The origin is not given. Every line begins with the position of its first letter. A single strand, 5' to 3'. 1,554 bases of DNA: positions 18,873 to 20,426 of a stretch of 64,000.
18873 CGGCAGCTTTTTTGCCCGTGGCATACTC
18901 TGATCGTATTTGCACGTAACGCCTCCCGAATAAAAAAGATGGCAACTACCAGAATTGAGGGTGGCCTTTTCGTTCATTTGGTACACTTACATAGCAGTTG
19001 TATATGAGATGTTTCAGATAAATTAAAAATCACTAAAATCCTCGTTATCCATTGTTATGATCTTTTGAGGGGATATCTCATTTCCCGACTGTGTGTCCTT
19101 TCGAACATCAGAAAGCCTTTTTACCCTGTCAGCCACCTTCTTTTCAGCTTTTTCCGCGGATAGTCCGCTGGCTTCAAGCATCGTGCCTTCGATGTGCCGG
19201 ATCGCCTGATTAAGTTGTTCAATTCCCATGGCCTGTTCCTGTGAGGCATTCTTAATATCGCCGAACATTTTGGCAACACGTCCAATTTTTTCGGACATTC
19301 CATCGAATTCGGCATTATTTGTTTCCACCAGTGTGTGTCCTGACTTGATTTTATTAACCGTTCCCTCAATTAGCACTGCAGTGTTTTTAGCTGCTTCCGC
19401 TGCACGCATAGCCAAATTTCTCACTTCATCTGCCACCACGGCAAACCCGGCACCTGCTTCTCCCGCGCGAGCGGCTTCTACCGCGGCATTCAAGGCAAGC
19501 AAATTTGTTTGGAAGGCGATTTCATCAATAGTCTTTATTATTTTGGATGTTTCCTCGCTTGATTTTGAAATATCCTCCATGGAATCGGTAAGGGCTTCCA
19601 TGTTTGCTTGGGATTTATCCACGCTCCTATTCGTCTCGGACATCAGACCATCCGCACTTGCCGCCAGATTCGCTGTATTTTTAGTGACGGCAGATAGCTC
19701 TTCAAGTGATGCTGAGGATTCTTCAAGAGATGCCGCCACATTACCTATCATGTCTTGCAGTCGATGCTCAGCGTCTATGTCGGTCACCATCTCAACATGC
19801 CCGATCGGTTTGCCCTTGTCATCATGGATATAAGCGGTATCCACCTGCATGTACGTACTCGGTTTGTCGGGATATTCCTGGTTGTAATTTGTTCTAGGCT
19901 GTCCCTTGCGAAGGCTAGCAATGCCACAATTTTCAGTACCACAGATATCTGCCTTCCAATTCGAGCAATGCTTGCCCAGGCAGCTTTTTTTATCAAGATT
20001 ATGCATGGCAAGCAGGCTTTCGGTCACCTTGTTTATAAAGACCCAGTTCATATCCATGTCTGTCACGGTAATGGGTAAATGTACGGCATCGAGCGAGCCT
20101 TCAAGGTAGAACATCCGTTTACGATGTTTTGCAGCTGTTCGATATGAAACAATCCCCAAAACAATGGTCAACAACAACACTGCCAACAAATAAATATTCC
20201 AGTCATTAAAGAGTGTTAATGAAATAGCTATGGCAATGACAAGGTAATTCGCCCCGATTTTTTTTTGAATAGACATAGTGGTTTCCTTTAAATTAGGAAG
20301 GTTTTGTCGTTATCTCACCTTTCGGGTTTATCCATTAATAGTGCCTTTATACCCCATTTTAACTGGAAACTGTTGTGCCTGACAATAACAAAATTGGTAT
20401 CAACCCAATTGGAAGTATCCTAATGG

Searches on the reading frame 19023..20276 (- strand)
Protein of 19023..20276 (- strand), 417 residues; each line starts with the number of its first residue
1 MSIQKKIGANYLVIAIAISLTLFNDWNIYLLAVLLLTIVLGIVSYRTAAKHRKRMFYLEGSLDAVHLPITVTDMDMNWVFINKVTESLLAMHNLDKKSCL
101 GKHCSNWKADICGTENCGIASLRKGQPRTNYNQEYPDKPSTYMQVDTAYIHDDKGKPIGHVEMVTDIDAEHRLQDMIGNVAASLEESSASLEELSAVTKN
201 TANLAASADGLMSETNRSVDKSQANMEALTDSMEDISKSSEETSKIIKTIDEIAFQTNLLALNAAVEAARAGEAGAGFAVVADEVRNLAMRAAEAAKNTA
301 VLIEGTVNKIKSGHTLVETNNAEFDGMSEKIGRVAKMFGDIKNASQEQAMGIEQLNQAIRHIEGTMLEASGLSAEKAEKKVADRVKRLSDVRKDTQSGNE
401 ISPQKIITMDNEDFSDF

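Call 18: search_protein_families(library=pfam, proteins=[window:19023-20276:-], max_evalue=0.001)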
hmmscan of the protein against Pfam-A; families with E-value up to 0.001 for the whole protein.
window:19023-20276:- (417 aa): 3 families
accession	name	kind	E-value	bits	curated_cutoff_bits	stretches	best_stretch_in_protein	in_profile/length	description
PF00015.26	MCPsignal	-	9.2e-44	149.7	34.6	1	213-363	5-169/172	Methyl-accepting chemotaxis protein (MCP) signalling domain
PF08448.16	PAS_4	-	0.00024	21.8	23.1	1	62-172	1-110/110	PAS fold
PF10157.14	BORCS6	-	0.00028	21.4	35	0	170-253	13-93/101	BLOC-1-related complex sub-unit 6 C-terminal helix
